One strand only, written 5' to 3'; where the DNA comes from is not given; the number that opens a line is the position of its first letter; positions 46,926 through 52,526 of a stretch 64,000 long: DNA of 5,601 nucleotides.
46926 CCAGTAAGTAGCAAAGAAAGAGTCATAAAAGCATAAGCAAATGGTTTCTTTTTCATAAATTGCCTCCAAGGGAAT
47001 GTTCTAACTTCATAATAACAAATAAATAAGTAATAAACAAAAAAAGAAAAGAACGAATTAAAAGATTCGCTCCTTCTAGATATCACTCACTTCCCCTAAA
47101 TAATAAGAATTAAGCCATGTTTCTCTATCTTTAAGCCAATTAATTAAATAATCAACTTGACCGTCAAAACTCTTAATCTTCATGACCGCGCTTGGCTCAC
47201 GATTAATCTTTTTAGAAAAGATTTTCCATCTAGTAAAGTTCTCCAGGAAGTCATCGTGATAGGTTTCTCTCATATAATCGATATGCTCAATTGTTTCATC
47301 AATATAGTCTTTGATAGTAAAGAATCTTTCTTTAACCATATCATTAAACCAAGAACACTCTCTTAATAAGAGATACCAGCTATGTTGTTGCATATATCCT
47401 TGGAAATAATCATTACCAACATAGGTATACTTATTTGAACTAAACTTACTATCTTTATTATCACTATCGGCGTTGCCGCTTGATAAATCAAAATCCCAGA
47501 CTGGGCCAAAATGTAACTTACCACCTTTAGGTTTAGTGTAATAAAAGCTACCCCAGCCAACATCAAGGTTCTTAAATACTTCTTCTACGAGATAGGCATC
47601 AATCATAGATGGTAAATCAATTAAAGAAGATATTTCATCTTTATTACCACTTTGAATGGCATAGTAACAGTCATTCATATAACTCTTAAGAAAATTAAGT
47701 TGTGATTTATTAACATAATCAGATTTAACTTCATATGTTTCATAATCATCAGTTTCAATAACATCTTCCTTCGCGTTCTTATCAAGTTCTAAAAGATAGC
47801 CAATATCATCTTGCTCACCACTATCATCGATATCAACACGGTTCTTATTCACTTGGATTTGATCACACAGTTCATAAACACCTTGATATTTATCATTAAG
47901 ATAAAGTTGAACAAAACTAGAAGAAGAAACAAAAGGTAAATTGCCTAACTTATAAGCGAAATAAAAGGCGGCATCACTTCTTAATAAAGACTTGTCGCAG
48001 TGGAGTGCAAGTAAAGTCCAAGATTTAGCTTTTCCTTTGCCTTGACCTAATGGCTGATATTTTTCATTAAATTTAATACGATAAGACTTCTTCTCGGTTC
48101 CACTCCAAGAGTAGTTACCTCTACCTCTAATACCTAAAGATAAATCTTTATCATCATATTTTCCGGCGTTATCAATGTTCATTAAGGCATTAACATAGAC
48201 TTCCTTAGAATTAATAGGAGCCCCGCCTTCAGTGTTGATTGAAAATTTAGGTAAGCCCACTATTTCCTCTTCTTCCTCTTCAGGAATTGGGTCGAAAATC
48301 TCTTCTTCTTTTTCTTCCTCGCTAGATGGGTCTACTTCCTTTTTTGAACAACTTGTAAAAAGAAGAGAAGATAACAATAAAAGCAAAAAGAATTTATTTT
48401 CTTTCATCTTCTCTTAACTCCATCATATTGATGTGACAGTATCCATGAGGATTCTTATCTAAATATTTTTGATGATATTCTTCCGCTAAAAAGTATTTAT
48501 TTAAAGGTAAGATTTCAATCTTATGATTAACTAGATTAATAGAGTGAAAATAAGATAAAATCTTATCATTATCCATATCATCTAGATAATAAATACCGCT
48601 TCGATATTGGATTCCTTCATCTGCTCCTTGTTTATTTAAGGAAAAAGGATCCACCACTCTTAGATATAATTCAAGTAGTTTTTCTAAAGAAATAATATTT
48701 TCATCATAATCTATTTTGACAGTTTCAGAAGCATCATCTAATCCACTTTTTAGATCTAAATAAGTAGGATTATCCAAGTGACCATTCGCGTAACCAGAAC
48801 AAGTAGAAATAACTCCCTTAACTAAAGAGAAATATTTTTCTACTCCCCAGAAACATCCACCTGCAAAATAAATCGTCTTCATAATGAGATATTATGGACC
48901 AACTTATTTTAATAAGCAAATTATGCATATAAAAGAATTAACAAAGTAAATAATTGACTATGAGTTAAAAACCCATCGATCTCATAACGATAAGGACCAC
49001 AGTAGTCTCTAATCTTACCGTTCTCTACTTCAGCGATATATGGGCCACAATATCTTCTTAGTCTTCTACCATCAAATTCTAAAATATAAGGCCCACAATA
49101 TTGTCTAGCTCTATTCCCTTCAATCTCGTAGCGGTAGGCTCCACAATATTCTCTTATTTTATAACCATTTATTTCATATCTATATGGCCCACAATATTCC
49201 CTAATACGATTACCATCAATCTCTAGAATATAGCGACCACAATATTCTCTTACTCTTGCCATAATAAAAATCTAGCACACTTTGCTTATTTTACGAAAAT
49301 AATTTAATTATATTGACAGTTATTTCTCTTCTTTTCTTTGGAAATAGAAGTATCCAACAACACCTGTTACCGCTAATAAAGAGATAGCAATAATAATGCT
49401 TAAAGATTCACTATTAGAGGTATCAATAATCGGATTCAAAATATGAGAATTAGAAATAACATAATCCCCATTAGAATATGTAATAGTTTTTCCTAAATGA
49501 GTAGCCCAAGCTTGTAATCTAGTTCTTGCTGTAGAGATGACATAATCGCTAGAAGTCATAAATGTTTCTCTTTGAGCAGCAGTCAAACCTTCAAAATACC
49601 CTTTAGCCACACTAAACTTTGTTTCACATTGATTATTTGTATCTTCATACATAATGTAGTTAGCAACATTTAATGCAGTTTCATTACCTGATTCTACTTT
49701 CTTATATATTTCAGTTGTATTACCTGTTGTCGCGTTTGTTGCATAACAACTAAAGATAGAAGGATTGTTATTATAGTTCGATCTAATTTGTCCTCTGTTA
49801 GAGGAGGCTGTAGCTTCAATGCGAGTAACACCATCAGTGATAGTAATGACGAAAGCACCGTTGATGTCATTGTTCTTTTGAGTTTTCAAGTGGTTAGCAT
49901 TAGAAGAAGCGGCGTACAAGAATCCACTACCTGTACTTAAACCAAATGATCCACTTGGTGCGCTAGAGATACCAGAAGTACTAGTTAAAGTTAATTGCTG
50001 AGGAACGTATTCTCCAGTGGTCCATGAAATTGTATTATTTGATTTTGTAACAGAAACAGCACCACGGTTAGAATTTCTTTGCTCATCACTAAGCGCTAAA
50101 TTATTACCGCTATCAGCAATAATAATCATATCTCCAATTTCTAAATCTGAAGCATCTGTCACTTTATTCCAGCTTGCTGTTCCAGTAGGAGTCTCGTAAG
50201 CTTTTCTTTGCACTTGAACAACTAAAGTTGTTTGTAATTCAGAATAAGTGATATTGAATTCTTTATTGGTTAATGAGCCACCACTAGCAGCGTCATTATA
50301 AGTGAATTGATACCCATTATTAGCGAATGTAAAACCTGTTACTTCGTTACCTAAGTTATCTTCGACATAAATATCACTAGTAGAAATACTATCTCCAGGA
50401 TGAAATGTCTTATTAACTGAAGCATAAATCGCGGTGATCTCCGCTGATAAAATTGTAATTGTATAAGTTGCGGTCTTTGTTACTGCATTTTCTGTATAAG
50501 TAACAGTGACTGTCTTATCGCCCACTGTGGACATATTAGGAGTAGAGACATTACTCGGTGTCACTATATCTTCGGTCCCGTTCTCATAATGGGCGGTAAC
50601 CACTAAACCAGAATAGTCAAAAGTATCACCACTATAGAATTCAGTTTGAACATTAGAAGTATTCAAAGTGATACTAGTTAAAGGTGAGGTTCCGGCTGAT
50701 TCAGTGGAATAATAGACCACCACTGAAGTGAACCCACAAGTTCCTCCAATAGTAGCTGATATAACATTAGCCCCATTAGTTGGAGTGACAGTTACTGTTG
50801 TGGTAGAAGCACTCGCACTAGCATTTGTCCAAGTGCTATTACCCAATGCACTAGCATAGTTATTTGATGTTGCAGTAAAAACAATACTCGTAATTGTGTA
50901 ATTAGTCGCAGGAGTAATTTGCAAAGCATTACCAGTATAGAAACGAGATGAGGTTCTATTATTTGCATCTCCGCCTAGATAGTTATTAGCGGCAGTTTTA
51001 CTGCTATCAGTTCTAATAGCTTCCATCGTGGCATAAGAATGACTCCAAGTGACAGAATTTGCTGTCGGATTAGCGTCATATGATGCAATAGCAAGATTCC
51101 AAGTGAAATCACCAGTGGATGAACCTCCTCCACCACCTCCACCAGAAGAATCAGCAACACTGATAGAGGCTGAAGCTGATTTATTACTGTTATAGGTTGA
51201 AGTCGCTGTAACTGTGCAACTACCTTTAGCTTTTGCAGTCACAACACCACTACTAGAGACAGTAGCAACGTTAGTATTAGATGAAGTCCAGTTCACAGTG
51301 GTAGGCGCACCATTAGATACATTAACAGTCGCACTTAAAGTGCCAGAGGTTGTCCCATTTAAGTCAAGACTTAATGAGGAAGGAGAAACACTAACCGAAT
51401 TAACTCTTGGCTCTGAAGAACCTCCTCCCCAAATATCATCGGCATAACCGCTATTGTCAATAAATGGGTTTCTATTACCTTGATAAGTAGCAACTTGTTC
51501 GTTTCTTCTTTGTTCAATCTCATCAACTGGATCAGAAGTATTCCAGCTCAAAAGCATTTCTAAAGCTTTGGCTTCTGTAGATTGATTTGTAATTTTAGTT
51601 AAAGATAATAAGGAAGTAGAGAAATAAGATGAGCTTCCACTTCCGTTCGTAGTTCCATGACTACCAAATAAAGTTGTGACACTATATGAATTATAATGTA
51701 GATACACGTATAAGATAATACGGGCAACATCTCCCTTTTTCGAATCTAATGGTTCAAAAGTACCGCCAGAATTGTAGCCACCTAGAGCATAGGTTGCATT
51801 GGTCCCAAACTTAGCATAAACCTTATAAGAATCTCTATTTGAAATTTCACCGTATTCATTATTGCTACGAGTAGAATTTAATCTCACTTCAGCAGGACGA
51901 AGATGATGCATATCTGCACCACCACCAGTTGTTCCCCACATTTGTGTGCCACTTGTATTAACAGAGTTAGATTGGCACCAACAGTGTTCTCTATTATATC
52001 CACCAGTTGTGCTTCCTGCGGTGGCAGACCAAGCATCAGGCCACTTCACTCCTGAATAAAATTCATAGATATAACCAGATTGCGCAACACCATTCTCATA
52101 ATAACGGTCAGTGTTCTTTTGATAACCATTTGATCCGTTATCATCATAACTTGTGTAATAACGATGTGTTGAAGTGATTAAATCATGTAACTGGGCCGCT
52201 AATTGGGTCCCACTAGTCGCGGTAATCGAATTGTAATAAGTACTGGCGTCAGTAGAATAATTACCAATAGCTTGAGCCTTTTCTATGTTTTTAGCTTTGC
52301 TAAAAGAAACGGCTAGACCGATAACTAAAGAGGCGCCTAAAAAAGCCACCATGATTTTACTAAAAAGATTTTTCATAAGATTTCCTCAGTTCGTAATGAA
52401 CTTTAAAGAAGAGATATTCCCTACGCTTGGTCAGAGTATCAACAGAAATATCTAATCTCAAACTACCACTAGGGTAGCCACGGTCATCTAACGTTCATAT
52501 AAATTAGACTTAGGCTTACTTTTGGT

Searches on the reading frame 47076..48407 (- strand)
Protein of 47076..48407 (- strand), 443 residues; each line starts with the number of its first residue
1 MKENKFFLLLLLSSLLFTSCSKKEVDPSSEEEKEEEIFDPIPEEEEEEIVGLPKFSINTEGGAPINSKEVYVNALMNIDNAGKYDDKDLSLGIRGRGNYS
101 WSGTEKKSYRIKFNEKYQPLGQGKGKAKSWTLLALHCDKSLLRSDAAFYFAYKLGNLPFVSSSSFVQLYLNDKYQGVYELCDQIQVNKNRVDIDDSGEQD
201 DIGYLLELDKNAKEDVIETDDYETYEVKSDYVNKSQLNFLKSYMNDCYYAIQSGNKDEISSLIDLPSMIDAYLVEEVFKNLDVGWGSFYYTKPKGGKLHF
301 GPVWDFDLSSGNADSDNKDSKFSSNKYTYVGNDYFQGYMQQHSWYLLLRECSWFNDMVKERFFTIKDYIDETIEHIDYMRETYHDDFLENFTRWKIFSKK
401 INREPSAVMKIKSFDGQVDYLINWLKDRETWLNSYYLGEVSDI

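Call 54: search_protein_families(library=pfam, proteins=[window:47076-48407:-], max_evalue=1e-15)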
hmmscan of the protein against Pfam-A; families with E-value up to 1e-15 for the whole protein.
window:47076-48407:- (443 aa): 1 family
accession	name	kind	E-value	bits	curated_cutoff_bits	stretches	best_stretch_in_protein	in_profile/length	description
PF08757.17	CotH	-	1e-32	114.4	23.8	1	93-432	1-322/322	CotH kinase protein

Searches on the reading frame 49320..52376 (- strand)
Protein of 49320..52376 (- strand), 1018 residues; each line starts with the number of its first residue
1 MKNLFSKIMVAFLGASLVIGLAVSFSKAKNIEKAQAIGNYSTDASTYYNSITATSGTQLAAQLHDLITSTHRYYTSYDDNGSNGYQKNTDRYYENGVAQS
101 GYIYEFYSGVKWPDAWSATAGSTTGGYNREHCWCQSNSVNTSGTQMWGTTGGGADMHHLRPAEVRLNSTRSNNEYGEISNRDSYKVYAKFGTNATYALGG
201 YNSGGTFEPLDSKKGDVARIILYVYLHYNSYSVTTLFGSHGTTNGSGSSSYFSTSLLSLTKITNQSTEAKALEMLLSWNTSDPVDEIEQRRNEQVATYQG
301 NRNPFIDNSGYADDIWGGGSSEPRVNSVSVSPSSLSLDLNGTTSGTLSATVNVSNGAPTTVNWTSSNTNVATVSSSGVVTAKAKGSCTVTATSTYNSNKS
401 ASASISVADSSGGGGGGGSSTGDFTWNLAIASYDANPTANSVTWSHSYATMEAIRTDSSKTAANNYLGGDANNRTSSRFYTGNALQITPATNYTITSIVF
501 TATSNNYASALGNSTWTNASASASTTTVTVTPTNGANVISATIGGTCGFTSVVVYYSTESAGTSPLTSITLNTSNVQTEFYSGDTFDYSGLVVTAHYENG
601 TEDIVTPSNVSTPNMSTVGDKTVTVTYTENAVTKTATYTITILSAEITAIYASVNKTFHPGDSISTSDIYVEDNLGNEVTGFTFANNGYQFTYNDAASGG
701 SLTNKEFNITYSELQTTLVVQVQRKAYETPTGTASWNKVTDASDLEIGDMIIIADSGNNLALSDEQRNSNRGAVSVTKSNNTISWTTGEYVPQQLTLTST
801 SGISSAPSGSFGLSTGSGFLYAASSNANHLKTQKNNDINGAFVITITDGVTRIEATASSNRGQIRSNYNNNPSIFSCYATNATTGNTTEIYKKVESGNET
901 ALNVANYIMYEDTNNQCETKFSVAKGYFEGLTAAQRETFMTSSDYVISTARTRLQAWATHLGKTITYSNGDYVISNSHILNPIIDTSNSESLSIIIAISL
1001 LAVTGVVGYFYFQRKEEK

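Call 6: search_protein_families(library=pfam, proteins=[window:49320-52376:-])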
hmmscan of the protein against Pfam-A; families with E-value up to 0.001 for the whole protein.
window:49320-52376:- (1018 aa): 3 families
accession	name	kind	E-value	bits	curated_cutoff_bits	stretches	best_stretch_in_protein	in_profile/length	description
PF04231.19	Endonuclease_1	-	9.9e-33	114.3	25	1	56-308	2-233/235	Endonuclease I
PF02368.24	Big_2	-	7.1e-10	39.2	22.8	1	325-396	2-72/79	Bacterial Ig-like domain (group 2)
PF07523.18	Big_3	-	5.6e-07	30.2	21.2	1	578-641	6-67/68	Bacterial Ig-like domain (group 3)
